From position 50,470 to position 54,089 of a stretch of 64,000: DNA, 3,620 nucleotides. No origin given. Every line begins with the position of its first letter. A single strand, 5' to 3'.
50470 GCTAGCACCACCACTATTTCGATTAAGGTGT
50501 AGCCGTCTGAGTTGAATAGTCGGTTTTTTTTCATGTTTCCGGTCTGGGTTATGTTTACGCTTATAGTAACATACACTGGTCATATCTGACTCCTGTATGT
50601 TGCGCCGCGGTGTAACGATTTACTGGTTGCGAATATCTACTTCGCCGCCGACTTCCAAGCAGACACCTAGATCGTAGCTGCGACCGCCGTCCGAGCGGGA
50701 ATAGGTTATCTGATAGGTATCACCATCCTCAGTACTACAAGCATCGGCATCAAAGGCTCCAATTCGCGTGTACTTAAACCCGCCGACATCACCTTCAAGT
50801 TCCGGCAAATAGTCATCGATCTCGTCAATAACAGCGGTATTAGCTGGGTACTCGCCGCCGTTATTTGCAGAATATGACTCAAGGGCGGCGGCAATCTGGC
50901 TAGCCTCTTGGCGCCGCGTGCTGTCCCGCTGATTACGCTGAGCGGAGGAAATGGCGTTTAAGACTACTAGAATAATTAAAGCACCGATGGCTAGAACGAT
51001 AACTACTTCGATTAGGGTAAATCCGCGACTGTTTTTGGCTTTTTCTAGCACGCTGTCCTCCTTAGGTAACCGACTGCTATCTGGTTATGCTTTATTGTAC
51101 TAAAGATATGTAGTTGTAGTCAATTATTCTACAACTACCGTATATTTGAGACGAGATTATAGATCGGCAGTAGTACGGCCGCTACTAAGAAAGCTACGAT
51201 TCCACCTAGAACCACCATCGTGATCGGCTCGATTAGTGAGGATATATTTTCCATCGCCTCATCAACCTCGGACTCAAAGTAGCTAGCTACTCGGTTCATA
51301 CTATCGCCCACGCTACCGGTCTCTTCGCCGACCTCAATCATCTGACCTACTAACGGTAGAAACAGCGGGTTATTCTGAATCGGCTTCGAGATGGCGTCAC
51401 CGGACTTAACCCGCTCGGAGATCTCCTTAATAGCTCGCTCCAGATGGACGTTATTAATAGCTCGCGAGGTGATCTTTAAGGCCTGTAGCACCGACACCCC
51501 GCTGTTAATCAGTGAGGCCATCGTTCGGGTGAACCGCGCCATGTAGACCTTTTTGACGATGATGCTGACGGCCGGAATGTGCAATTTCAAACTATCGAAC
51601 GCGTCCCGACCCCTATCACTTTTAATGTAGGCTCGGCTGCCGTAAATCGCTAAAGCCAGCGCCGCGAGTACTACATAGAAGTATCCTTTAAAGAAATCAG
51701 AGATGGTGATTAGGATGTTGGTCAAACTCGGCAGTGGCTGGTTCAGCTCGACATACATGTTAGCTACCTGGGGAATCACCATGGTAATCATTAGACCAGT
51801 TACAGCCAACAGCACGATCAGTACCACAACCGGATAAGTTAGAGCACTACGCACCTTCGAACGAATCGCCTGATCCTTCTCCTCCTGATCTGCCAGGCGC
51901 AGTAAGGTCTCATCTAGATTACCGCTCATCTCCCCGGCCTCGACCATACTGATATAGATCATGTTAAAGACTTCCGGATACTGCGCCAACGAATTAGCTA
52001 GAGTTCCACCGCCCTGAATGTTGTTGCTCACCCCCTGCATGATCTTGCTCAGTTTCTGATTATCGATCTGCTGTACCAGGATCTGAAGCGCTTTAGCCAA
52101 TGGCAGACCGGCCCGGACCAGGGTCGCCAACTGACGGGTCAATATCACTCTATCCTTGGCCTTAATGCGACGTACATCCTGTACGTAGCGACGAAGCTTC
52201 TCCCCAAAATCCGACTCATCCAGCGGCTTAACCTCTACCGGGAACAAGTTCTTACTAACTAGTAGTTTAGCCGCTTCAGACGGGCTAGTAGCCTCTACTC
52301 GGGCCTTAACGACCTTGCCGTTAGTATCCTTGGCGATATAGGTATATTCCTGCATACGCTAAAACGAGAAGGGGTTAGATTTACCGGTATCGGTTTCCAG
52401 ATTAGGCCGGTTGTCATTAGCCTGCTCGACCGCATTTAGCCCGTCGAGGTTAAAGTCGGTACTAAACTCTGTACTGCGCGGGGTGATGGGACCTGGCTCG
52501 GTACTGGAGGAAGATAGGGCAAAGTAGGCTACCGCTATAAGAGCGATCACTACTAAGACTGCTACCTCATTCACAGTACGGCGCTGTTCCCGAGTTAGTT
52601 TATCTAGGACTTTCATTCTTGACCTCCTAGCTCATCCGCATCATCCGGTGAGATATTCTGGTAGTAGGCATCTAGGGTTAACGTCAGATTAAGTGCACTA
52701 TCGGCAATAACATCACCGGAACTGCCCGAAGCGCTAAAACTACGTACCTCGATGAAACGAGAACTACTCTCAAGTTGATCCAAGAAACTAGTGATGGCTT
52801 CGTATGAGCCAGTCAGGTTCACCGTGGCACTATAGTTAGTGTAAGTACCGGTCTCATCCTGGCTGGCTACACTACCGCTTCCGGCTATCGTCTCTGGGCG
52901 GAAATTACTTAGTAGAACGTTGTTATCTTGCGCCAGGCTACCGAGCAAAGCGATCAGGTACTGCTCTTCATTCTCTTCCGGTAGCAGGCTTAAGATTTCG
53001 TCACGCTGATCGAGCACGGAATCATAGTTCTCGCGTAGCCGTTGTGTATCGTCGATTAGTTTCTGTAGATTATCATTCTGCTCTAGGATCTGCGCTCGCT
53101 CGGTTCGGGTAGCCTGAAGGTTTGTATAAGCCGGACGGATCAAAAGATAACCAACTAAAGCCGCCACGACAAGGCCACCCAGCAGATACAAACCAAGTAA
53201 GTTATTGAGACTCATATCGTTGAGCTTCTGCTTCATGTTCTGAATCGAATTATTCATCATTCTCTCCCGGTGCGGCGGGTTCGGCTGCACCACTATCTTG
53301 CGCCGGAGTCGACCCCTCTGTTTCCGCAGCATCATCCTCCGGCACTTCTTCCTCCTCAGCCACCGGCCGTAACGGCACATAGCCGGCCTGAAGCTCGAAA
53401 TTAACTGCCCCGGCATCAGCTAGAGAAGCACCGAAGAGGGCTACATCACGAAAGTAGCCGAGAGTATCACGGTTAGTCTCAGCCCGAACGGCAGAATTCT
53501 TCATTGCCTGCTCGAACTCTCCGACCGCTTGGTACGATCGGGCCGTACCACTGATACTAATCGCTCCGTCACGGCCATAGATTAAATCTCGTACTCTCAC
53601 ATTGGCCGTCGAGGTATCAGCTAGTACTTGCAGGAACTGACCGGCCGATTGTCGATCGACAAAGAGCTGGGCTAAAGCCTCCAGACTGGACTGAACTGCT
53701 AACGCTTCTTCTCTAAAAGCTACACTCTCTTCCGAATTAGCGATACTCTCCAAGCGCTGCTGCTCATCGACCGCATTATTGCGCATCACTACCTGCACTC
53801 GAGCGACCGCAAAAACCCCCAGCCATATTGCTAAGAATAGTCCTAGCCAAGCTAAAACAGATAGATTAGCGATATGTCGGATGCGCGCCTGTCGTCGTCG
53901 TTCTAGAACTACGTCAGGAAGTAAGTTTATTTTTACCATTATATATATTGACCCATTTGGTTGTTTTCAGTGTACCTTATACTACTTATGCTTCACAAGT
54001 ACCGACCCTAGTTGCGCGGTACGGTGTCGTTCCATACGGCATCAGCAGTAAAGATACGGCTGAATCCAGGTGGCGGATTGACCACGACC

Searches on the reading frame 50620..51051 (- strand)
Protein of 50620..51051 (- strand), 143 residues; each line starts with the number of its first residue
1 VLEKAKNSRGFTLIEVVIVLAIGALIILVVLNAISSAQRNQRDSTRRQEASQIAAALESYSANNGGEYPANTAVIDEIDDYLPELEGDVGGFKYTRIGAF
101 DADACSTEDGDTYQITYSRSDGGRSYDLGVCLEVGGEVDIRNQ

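Call 3: search_protein_families(library=pfam, proteins=[window:50620-51051:-], max_evalue=1)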
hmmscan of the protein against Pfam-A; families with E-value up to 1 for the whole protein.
window:50620-51051:- (143 aa): 6 families
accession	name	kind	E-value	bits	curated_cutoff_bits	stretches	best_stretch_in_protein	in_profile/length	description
PF07963.17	N_methyl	-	2.2e-08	33.8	21.2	1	6-31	2-27/27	Prokaryotic N-terminal methylation motif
PF11773.13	ComGE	-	0.015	15.6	25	1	13-55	2-44/82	Competence system putative prepilin ComGE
PF11204.13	DUF2985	-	0.084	13.4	22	1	13-57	12-56/78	Protein of unknown function (DUF2985)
PF03935.22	SKN1_KRE6_Sbg1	-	0.18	10.6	30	1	4-53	33-82/501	Beta-glucan synthesis-associated protein SKN1/KRE6/Sbg1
PF15240.11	Pro-rich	-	0.25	12.1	30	1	27-66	6-45/175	Proline-rich protein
PF25184.1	YxzE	-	0.45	12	40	0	17-58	6-35/65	YxzE-like putative bacteriocin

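Call 4: search_protein_families(library=ncbifam, proteins=[window:50620-51051:-], max_evalue=1)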
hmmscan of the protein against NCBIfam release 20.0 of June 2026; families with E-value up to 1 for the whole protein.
window:50620-51051:- (143 aa): 23 families
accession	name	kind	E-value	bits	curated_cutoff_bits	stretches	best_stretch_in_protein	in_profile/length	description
NF041013.1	T4P_ComGE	equivalog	3.8e-09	36.5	49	1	6-58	1-54/83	competence type IV pilus minor pilin ComGE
TIGR01710.1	typeII_sec_gspG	equivalog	2.1e-07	31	88.85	1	9-73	1-64/134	type II secretion system major pseudopilin GspG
TIGR02532.1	IV_pilin_GFxxxE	domain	3.4e-06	26.7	16.3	1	9-31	2-24/24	prepilin-type N-terminal cleavage/methylation domain-containing protein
TIGR01708.2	typeII_sec_gspH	equivalog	4.1e-06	26.9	80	1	8-60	1-50/169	type II secretion system minor pseudopilin GspH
NF047828.1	T3SSXpsI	equivalog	1.3e-05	25.2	150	1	9-57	2-50/132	type II secretion system protein XpsI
NF007848.0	PRK10557.1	equivalog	4.1e-05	23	120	1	4-50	6-52/192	prepilin peptidase-dependent protein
TIGR01707.1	gspI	equivalog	6.7e-05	23.3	44.35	1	10-41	1-32/101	type II secretion system minor pseudopilin GspI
NF040999.1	pilin_ComGC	equivalog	7.7e-05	22.8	75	1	9-69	2-61/84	competence type IV pilus major pilin ComGC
TIGR02523.1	type_IV_pilV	equivalog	0.00011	22.7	52.2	1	9-57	2-50/139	type IV pilus modification protein PilV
NF041002.1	pilin_ComGF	equivalog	0.00013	22.2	80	1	9-50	2-45/139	competence type IV pilus minor pilin ComGF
NF007800.0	PRK10506.1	equivalog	0.00046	20.1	158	1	4-60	4-57/163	prepilin peptidase-dependent protein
NF040982.1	ComGD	equivalog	0.00051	20.5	70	1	9-41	2-34/139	competence type IV pilus minor pilin ComGD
TIGR02599.1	TIGR02599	subfamily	0.0015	17.8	256.5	1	10-62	1-54/361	Verru_Chthon cassette protein C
NF041775.1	typeIV_PilA_Myxo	equivalog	0.0062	16.5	400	1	8-43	10-46/214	type IV pilin protein PilA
TIGR02596.1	TIGR02596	subfamily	0.0092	16.1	70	1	11-56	1-47/196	Verru_Chthon cassette protein D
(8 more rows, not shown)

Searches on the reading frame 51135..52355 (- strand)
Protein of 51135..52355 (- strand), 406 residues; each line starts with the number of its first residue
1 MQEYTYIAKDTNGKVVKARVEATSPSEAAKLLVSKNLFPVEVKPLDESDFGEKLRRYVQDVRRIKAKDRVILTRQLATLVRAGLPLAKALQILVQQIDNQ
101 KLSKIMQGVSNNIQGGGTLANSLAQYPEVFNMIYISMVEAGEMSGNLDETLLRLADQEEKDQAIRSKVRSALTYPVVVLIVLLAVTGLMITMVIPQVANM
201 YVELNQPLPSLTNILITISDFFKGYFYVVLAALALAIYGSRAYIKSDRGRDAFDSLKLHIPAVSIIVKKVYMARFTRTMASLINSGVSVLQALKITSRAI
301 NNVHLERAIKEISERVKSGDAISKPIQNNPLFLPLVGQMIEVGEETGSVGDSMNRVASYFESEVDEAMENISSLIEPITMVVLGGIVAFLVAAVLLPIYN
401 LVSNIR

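Call 68: search_protein_families(library=pfam, proteins=[window:51135-52355:-], max_evalue=0.00001)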
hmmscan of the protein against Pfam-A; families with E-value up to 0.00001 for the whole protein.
window:51135-52355:- (406 aa): 1 family
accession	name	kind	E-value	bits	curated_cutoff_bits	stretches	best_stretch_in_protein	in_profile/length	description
PF00482.28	T2SSF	-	4.4e-62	208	25.2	2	73-195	2-125/125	Type II secretion system (T2SS), protein F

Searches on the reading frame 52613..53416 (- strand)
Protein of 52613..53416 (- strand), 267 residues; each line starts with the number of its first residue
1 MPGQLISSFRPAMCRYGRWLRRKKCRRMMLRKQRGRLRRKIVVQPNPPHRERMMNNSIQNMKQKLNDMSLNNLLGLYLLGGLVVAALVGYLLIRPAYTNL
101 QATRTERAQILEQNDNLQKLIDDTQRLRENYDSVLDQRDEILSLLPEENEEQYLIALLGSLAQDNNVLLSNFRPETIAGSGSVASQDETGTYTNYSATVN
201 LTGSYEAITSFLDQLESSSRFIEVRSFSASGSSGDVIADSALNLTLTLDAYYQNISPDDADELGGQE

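Call 3: search_protein_families(library=pfam, proteins=[window:52613-53416:-], max_evalue=1)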
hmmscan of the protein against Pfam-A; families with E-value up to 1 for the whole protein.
window:52613-53416:- (267 aa): 7 families
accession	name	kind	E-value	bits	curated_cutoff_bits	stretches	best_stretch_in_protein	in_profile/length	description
PF04350.18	PilO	-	3.3e-08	34.2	22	1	101-251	2-141/145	Pilus assembly protein, PilO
PF10741.14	T2SSM_b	-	0.00065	20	21.7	1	183-230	39-86/111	Type II secretion system (T2SS), protein M subtype b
PF04612.17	T2SSM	-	0.0062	17.2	27.8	1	78-147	20-89/160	Type II secretion system (T2SS), protein M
PF12325.13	TMF_TATA_bd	-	0.037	14.6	29.1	1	102-151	44-93/115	TATA element modulatory factor 1 TATA binding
PF15546.11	DUF4653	-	0.059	13.5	27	1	118-146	190-218/229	Domain of unknown function (DUF4653)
PF09835.14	DUF2062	-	0.12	12.8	27.4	1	28-104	92-145/147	Uncharacterized protein conserved in bacteria (DUF2062)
PF05639.16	Pup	-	0.18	13.2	27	1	113-153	23-59/69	Pup-like protein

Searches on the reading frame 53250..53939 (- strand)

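Call 3: search_protein_families(library=pfam, proteins=[window:53250-53939:-], max_evalue=1)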
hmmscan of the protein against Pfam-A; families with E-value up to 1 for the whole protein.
window:53250-53939:- (229 aa): 2 families
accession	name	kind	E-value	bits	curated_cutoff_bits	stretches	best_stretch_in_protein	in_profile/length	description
PF05137.18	PilN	-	0.0015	19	22.8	1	111-151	11-50/78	Fimbrial assembly protein (PilN)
PF19858.4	OxRdtase_C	-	0.041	13.7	26.3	1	83-140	69-126/163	Bacterial oxidoreductases, C-terminal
